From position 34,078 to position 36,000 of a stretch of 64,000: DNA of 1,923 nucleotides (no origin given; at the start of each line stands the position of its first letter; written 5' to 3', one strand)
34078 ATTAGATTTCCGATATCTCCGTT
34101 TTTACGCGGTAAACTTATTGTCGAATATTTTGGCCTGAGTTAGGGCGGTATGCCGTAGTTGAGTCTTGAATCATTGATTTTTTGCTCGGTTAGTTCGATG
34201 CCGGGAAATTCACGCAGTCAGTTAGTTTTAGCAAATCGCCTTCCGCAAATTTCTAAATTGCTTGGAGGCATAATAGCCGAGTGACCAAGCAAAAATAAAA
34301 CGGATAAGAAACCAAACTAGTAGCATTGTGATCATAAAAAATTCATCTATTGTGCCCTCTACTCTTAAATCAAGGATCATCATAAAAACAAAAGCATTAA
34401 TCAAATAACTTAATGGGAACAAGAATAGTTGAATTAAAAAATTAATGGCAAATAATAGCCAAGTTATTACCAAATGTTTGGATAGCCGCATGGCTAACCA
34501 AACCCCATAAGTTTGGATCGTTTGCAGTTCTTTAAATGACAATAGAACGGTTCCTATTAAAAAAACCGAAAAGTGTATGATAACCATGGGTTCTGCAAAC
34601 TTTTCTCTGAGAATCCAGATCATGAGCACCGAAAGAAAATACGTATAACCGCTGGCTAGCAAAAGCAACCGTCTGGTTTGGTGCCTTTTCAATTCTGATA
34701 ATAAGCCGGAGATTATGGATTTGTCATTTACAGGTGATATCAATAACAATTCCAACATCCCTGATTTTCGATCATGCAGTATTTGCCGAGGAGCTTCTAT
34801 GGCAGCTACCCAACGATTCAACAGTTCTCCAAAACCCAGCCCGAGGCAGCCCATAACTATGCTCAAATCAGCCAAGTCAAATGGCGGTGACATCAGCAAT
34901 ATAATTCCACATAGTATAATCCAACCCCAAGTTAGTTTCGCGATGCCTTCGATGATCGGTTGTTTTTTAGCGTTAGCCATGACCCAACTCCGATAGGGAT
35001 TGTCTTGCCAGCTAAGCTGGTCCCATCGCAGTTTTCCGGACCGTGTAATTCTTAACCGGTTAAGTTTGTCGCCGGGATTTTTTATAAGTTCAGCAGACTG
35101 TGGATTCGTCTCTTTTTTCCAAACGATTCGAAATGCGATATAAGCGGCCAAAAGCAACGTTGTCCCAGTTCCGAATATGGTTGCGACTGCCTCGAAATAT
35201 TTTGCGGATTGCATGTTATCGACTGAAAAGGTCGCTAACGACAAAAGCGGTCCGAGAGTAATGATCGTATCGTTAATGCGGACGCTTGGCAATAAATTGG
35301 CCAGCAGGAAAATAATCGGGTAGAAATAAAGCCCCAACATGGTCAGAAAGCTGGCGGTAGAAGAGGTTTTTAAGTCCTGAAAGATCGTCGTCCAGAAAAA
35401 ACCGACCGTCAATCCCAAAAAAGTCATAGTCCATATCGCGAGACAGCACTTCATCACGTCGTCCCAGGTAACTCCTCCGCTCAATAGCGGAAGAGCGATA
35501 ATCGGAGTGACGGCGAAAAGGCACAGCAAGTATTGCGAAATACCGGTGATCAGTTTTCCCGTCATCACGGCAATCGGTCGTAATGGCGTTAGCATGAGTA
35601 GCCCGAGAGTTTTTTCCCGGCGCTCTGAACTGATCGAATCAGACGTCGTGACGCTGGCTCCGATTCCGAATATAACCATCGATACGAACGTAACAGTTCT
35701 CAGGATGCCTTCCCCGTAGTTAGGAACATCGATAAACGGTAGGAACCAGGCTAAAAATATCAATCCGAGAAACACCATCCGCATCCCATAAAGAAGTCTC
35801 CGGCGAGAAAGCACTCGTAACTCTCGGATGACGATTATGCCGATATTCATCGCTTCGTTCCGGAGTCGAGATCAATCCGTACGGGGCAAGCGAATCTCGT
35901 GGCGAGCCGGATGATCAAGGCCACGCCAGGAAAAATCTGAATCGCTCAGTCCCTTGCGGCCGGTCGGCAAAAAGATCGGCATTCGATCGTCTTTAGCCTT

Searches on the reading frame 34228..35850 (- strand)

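Call 43: search_protein_families(library=pfam, proteins=[window:34228-35850:-], max_evalue=0.001)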
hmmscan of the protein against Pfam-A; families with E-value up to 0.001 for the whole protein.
window:34228-35850:- (540 aa): 3 families
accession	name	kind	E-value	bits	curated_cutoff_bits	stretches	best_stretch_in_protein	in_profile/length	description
PF12679.13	ABC2_membrane_2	-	1.4e-07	31.5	27.2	1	58-201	75-231/283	ABC-2 family transporter protein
PF12698.13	ABC2_membrane_3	-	4.4e-06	26.5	31.6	1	53-210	165-313/347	ABC-2 family transporter protein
PF01061.29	ABC2_membrane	-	3.7e-05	23.8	26.9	1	3-188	3-187/211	ABC-2 type transporter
